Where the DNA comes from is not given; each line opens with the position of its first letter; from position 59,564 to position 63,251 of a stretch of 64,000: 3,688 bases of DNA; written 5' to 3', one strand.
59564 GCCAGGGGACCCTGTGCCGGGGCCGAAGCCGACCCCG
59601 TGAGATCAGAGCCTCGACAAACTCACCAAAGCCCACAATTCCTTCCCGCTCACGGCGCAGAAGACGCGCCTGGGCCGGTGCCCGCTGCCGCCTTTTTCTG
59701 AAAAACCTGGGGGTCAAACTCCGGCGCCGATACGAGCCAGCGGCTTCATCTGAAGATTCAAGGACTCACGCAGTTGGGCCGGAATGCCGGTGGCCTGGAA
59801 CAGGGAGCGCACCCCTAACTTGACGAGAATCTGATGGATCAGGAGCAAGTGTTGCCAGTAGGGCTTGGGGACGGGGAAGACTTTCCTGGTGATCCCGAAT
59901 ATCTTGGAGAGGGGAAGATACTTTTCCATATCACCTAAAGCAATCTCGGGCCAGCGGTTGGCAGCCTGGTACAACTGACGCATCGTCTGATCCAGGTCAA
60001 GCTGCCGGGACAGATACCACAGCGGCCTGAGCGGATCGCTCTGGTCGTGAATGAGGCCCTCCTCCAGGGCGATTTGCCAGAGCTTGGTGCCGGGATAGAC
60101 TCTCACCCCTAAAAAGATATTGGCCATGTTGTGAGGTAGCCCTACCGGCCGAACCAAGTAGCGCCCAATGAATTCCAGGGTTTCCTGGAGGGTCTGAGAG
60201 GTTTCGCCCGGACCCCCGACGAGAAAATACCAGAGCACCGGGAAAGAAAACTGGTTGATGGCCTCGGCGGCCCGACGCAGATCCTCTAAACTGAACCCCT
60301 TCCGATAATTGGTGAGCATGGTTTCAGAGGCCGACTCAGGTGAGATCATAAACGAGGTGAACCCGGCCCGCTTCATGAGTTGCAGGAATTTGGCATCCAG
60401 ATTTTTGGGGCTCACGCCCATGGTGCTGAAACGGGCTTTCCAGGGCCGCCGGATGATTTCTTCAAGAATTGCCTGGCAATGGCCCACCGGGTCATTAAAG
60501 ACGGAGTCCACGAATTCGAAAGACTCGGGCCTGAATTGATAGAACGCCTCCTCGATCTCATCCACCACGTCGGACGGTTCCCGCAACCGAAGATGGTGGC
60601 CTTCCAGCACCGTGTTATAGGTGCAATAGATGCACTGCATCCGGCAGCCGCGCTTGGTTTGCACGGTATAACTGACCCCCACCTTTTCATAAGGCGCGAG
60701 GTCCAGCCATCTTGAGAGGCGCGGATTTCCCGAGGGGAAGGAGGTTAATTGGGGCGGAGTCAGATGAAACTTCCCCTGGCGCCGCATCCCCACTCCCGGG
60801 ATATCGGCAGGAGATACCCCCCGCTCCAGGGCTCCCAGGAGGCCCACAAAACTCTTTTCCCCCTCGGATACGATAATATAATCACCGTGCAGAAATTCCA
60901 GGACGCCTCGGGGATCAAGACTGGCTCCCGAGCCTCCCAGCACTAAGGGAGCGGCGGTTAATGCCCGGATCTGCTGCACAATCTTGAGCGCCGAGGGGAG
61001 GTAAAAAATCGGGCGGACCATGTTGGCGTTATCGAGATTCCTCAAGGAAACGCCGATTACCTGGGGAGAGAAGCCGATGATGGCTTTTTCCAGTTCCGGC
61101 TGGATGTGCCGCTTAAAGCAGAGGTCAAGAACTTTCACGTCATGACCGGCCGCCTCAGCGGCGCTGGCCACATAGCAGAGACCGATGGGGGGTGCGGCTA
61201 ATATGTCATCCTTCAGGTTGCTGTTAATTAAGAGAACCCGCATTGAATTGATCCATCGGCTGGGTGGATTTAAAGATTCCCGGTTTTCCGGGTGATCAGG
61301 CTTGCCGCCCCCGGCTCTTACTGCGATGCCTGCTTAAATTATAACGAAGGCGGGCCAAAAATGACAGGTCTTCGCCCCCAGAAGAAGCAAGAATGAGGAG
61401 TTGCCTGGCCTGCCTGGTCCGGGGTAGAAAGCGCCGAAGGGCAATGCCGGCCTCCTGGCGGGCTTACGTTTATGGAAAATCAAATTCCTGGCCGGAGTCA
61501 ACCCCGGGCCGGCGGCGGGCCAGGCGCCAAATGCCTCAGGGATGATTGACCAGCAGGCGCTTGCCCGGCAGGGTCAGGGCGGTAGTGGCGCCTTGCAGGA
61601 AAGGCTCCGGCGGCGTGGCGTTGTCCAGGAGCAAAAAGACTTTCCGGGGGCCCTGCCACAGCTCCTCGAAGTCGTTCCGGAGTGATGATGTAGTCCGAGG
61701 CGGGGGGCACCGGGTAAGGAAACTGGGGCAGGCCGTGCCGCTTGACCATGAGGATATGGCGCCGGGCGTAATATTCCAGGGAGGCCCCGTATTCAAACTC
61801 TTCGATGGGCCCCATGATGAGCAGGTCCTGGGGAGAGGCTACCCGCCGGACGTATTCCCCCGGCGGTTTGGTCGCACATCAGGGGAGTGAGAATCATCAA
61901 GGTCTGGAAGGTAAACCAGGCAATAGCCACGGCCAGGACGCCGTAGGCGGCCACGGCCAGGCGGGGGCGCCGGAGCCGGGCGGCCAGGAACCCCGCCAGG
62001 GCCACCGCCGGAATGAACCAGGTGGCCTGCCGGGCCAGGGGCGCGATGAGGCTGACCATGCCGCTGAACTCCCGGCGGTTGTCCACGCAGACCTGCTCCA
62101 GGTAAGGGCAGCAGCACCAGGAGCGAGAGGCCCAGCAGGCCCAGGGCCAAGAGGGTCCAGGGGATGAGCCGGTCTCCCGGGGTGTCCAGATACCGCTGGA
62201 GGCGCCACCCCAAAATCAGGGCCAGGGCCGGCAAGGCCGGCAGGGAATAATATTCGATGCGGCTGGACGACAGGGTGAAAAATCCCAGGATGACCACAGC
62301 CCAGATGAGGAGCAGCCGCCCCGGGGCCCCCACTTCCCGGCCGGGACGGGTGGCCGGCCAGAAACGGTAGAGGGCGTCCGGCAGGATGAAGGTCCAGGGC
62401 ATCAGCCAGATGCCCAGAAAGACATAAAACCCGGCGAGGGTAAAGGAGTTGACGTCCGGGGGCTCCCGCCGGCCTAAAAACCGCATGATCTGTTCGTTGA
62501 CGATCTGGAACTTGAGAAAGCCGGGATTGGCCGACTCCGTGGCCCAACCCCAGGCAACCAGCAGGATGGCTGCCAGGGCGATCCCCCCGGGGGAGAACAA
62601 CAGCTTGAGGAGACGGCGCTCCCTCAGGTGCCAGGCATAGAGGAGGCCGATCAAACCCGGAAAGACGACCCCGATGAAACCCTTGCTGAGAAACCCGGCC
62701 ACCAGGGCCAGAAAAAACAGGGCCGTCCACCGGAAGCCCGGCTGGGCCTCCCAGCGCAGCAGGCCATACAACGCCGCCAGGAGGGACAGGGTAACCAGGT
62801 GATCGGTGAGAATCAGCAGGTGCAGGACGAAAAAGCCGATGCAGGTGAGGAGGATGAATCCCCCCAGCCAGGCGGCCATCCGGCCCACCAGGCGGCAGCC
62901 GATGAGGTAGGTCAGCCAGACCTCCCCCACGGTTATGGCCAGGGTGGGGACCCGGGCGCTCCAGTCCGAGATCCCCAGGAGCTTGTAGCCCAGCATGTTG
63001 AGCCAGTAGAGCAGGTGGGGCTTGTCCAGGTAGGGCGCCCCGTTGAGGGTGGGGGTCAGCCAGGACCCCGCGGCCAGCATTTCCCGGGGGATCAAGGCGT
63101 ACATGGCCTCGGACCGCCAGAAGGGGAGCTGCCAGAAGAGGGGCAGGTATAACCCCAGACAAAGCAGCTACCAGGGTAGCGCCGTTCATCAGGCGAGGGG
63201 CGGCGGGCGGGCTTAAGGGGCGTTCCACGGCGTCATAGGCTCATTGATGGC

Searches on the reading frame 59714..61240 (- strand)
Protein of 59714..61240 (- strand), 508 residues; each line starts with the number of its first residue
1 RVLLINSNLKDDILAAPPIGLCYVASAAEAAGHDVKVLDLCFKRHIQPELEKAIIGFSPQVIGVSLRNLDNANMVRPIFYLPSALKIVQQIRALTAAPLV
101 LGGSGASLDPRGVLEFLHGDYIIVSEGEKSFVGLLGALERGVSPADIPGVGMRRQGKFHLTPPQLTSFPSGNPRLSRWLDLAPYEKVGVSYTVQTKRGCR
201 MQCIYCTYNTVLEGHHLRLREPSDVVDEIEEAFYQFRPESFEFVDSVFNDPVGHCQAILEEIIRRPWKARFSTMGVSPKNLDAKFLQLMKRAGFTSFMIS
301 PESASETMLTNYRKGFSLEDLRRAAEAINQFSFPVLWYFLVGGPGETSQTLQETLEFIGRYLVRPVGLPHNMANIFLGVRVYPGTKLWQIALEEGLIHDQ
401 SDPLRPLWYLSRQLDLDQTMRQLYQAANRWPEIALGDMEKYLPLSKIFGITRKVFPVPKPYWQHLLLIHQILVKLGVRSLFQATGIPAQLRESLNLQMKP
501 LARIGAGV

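Call 37: search_protein_families(library=pfam, max_evalue=0.00001, proteins=[window:59714-61240:-])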
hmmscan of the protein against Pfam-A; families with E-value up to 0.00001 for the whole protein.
window:59714-61240:- (508 aa): 2 families
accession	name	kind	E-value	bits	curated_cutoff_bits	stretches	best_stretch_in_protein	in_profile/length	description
PF04055.27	Radical_SAM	-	4.4e-18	66.4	29.5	1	196-358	4-166/166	Radical SAM superfamily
PF02310.24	B12-binding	-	1.7e-16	60.6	32.1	1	16-134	12-120/121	B12 binding domain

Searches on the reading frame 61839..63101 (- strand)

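Call 37: search_protein_families(library=pfam, max_evalue=0.00001, proteins=[window:61839-63101:-])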
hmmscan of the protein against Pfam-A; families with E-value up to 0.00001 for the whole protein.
window:61839-63101:- (420 aa): 2 families
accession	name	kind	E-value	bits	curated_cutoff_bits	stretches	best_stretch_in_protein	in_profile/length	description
PF13231.12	PMT_2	-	1.7e-13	51.5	26.1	1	26-184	1-158/160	Dolichyl-phosphate-mannose-protein mannosyltransferase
PF02366.24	PMT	-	2.7e-11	44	22.7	1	1-182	35-228/245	Dolichyl-phosphate-mannose-protein mannosyltransferase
